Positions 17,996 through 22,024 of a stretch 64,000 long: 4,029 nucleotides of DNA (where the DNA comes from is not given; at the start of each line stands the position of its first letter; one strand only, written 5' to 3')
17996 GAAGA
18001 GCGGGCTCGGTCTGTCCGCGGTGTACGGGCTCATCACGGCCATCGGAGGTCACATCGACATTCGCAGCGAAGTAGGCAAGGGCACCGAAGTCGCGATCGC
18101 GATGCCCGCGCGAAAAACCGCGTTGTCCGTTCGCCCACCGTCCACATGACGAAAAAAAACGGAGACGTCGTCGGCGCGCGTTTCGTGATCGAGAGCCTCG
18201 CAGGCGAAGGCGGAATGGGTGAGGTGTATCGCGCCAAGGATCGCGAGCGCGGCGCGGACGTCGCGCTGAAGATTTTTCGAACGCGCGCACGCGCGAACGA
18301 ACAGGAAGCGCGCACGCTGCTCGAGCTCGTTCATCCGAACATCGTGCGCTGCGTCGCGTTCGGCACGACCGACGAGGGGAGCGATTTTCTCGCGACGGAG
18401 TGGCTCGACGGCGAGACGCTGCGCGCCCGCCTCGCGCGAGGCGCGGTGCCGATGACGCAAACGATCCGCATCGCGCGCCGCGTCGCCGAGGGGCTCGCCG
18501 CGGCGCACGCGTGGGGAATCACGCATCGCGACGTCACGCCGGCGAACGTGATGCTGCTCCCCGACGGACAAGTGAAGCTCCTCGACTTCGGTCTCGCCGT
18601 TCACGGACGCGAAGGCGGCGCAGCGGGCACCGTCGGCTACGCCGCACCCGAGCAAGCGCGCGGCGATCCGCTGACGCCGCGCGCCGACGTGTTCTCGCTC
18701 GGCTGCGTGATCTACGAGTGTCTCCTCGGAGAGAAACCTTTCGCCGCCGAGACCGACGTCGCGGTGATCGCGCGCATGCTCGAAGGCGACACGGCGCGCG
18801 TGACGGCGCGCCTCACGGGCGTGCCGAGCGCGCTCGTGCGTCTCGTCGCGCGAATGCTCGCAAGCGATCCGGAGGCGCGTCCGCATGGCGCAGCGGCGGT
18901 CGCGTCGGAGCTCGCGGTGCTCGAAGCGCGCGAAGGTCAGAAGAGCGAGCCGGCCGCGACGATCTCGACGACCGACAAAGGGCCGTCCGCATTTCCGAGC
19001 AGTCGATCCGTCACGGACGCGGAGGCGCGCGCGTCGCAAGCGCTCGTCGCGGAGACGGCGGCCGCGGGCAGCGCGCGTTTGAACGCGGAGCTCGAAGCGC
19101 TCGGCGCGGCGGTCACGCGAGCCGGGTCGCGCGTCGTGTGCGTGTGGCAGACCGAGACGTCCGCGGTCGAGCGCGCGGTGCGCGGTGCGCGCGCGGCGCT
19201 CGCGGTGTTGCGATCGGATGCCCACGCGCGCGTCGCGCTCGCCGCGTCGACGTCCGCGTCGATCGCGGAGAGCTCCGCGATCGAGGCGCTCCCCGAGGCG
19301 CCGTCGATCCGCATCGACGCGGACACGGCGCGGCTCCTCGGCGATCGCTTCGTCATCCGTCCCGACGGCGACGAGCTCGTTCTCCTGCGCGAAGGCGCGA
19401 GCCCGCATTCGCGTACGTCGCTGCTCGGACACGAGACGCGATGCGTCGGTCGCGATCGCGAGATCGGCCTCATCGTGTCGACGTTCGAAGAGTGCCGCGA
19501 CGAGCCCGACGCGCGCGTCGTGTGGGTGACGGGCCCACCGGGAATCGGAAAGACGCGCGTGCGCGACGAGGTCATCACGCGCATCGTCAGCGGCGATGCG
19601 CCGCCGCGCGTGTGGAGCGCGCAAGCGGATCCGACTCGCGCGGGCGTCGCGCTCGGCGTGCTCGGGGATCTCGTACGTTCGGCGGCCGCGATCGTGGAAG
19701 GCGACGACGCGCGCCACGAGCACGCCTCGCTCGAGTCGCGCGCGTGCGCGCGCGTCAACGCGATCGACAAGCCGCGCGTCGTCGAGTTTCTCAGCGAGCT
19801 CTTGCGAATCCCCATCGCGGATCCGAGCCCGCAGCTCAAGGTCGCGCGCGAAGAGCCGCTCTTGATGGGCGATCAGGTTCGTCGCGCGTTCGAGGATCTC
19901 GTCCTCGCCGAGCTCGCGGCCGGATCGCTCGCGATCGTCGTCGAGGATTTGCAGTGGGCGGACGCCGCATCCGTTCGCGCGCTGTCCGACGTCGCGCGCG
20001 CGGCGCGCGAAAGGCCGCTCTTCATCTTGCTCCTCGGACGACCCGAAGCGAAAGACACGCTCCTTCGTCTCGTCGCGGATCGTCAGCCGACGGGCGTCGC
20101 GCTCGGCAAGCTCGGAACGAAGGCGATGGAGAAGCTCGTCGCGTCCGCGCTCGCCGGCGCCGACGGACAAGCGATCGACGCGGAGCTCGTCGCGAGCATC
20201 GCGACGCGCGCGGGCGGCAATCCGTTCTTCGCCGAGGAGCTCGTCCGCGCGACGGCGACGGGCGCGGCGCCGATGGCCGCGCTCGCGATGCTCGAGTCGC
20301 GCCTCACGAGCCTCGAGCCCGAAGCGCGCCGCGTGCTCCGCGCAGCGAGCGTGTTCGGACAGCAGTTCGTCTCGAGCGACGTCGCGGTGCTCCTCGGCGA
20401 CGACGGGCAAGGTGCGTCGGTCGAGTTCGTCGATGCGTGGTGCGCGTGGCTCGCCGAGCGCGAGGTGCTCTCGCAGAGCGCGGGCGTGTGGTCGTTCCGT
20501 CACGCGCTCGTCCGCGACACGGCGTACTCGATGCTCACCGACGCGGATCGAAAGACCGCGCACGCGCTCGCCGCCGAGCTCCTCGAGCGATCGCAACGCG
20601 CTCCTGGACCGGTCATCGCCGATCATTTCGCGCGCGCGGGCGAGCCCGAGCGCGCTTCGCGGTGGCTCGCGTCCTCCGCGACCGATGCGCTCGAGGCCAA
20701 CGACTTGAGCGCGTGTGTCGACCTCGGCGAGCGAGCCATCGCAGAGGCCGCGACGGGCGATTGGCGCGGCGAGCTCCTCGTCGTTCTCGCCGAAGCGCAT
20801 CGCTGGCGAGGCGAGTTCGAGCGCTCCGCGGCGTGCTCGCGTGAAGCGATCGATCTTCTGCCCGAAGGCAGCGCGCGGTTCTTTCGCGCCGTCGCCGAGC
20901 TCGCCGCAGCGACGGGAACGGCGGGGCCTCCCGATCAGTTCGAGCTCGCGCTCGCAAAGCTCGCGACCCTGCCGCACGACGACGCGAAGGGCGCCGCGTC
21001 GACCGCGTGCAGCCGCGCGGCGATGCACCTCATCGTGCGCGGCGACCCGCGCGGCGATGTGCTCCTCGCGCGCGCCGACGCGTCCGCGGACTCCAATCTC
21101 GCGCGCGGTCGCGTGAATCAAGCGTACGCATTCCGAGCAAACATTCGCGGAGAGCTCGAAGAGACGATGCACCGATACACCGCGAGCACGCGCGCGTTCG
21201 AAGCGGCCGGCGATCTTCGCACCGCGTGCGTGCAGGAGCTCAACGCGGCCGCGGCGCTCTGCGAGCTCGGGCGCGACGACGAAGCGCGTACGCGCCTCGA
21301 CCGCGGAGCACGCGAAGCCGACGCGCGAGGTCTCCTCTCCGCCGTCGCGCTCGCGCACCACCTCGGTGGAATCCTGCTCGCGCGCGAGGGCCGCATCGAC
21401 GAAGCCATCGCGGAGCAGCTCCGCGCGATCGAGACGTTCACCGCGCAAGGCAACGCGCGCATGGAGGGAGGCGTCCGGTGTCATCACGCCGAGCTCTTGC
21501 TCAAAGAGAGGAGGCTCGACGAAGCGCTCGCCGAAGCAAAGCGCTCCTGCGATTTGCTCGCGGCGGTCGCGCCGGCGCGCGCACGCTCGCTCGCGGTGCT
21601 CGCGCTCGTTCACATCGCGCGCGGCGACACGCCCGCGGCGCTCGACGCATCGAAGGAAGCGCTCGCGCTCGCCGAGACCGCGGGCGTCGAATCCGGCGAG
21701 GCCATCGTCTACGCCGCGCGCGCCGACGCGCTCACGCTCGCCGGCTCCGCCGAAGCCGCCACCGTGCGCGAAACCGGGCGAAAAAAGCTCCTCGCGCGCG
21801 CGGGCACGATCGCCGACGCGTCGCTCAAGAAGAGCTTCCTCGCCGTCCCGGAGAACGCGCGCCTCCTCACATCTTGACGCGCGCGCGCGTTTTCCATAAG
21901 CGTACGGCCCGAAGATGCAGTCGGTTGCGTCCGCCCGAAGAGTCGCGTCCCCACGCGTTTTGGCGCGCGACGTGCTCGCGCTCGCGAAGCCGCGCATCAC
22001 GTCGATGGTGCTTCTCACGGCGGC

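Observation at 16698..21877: Sensor histidine kinase translationally coupled (ATGA) to a 1243 aa Ser/Thr-kinase-AAA-TPR protein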

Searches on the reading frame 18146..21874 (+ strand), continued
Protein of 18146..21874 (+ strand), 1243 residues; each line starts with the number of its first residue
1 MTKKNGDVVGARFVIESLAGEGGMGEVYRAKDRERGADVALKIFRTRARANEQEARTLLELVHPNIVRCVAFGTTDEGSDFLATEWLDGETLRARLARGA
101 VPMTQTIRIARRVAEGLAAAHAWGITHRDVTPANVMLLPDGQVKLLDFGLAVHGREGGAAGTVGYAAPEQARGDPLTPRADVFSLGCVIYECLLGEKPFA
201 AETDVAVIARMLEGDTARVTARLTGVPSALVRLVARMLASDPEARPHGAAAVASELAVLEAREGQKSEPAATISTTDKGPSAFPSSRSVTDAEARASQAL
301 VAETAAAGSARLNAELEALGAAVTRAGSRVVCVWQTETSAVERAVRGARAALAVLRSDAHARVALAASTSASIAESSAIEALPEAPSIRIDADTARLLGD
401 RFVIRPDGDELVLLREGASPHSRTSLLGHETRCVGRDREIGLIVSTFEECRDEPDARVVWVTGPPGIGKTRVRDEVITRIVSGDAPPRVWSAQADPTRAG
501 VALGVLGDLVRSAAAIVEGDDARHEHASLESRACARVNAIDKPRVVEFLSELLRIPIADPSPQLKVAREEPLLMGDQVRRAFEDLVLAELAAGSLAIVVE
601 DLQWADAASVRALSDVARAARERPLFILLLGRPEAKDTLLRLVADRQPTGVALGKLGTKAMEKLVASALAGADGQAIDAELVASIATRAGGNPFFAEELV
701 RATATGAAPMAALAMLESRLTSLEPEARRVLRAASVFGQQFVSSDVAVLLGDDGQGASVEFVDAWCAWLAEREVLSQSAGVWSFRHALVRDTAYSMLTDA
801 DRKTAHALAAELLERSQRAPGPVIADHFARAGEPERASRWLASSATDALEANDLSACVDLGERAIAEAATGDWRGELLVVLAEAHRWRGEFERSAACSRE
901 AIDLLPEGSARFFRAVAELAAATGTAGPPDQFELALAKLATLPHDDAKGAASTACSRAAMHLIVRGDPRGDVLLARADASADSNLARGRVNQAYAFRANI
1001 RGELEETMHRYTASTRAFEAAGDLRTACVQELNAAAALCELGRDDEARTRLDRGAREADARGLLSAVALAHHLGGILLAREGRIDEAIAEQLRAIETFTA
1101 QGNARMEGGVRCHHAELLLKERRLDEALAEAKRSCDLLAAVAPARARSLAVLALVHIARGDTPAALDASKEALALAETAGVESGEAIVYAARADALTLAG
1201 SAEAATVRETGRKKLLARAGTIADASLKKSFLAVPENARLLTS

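Call 24: find_encoding_contigs(protein=P0143, flank=8000, max_places=2)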
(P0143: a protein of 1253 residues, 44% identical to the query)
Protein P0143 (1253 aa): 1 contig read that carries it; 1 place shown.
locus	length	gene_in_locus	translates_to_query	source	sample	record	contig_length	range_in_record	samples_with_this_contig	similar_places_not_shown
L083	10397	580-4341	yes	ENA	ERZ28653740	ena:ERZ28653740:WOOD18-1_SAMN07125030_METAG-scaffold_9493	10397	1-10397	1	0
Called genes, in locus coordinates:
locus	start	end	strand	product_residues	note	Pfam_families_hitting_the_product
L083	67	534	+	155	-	PF11697:DUF3293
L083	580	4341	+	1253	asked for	PF00069:Pkinase, PF07714:PK_Tyr_Ser-Thr, PF13191:AAA_16, PF13401:AAA_22 (faint)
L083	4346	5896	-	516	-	-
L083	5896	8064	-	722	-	PF13600:DUF4140, PF13598:DUF4139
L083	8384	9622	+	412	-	PF01053:Cys_Met_Meta_PP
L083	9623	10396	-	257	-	?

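Call 25: find_encoding_contigs(protein=P0146, flank=8000, max_places=2)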
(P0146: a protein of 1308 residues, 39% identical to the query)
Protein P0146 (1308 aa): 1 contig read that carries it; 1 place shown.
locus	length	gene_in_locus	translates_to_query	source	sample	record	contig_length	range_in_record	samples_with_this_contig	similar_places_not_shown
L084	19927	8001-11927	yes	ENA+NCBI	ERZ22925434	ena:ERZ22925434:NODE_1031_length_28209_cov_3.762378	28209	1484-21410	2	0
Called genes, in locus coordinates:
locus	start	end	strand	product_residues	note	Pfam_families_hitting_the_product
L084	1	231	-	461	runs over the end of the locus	PF21216:PepQ_N, PF00557:Peptidase_M24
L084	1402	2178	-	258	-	-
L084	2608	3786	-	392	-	-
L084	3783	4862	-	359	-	-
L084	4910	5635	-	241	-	PF00230:MIP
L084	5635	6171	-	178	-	-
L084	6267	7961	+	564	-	PF14716:HHH_8, PF14520:HHH_5 (weak), PF02811:PHP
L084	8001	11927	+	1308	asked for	PF00069:Pkinase, PF03109:ABC1 (faint), PF06293:Kdo (weak), PF07714:PK_Tyr_Ser-Thr, PF13191:AAA_16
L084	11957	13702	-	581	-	-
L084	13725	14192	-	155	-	-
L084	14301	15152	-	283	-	PF00149:Metallophos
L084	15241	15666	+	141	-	-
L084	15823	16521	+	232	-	PF02230:Abhydrolase_2, PF03959:FSH1 (weak)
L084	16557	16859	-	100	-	PF20660:DUF6812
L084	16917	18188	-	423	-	-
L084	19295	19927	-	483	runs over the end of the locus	PF00069:Pkinase, PF03109:ABC1 (faint), PF07714:PK_Tyr_Ser-Thr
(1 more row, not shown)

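Call 27: search_protein_families(library=padloc, proteins=[window:18146-21874:+], max_evalue=0.001)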
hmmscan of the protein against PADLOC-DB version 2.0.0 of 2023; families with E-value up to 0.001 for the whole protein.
window:18146-21874:+ (1243 aa): 32 families (the best 25 are shown)
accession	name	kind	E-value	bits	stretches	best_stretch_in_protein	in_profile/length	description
PDLC04042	PD-T4-6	-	1.1e-68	230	1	6-269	4-282/292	-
PDLC04053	PD-T4-6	-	1.8e-65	219.5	1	10-273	8-285/311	-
PDLC04054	PD-T4-6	-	3e-58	195.9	1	1-299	1-314/347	-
PDLC04138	mad6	-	4e-57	192.5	1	7-303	47-357/659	mads_6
PDLC04061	PD-T4-6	-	4.1e-57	192.8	1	6-375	10-397/510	-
PDLC04043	PD-T4-6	-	4.4e-56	188.8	1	11-393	15-413/452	-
PDLC04039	PD-T4-6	-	8.9e-55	184.5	1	5-305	9-316/458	-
PDLC04047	PD-T4-6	-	8e-50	167.8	1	5-266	4-279/327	-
PDLC04060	PD-T4-6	-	2e-49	166.9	1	6-262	3-272/486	-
PDLC04057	PD-T4-6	-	3.3e-47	159.5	1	6-259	3-270/443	-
PDLC04052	PD-T4-6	-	2.8e-45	153.5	1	7-389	5-404/496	-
PDLC04041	PD-T4-6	-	4.8e-45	152.6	1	6-371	24-381/443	-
PDLC04064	PD-T4-6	-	2.5e-43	146.5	1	9-274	19-295/369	-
PDLC04048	PD-T4-6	-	3.2e-42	143.2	1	6-297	5-309/354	-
PDLC01088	C3a189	-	7.4e-41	138.5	1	18-363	4-331/840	kinase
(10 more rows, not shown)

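Call 70: find_encoding_contigs(protein=P0158, flank=4000, max_places=1)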
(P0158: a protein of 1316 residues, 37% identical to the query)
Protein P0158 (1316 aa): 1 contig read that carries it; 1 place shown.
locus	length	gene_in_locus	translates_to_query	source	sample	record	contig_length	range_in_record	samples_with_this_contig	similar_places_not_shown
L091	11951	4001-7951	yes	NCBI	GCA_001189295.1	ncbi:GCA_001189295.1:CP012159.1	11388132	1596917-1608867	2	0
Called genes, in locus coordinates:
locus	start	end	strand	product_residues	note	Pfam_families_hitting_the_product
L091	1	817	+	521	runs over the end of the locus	PF13517:FG-GAP_3 (faint)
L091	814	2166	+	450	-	-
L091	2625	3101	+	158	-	PF00076:RRM_1, PF28442:DUF8400 (weak)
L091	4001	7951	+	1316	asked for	PF00069:Pkinase, PF03109:ABC1 (faint), PF07714:PK_Tyr_Ser-Thr, PF13374:TPR_10 (faint), PF13191:AAA_16, PF13424:TPR_12 (weak)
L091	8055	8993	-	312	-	-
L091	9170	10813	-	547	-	-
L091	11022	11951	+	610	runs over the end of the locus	PF13522:GATase_6, PF13537:GATase_7, PF01380:SIS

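Call 71: find_encoding_contigs(protein=P0175, flank=4000, max_places=1)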
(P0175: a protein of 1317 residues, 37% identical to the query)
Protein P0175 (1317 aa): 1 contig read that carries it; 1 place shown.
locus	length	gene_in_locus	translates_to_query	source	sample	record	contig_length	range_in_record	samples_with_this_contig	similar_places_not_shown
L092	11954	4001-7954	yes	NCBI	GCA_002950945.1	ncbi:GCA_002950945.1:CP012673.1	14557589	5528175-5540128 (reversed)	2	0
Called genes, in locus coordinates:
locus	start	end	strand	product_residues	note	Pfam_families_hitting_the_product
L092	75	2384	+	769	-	PF00413:Peptidase_M10 (faint), PF00353:HemolysinCabind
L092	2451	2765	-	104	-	PF03776:MinE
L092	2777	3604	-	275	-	PF00142:Fer4_NifH (faint), PF01656:CbiA, PF06564:CBP_BcsQ (faint), PF09140:MipZ (weak), PF10609:ParA, PF13614:AAA_31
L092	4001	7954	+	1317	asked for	PF00069:Pkinase, PF07714:PK_Tyr_Ser-Thr, PF13191:AAA_16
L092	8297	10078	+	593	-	PF00496:SBP_bac_5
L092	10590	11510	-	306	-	-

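Call 72: find_encoding_contigs(protein=P0144, flank=4000, max_places=1)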
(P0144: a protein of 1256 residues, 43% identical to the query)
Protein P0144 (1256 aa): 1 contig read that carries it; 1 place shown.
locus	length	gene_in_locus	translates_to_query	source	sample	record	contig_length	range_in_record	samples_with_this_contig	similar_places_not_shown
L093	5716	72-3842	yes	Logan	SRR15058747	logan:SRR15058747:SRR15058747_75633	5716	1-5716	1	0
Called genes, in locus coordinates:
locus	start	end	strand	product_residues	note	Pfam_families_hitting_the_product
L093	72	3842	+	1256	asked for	PF00069:Pkinase, PF03109:ABC1 (faint), PF07714:PK_Tyr_Ser-Thr, PF13191:AAA_16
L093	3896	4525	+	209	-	-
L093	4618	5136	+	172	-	PF02472:ExbD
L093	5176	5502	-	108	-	-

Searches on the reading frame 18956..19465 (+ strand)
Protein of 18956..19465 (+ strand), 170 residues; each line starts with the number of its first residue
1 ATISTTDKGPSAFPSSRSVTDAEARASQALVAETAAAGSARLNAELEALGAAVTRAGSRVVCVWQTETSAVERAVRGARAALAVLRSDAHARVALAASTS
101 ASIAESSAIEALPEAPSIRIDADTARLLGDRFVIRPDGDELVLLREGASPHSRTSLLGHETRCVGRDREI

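Call 22: search_protein_families(library=pfam, proteins=[window:18956-19465:+], max_evalue=1)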
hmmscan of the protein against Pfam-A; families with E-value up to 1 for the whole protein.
window:18956-19465:+ (170 aa): 1 family
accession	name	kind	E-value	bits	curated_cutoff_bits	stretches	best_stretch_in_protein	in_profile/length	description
PF13264.11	DUF4055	-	0.036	14.6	25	1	9-89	44-122/140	Domain of unknown function (DUF4055)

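Call 88: search_solved_structures(query=A4, max_evalue=10)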
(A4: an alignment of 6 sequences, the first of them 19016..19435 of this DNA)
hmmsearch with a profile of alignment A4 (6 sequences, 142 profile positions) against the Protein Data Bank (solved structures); distinct sequences matched with E-value up to 10: 3.
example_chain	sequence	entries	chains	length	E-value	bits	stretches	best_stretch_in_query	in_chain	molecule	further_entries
8t6n_E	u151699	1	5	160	0.12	15.8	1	34-110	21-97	T33-27.1 : A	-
1a4z_A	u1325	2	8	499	0.17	15.4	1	38-77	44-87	ALDEHYDE DEHYDROGENASE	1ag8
4lab_A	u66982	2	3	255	1.2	12.6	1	81-135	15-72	Ribosomal large subunit pseudouridine synthase B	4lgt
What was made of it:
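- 19016..19393 (+): Degenerate class III nucleotidyl-cyclase homology domain, aa 291-416. It is probably non-catalytic. There is no Pfam Guanylate_cyc hit at E<=1 (call 22) and no PDB sequence hit (call 88).
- On Class III nucleotidyl cyclases (middle domain, aa 291-416): A profile of six orthologues finds no cyclase in the PDB (call 88).
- Tried and rejected: A PDB profile search of the middle domain found nothing either (call 88).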
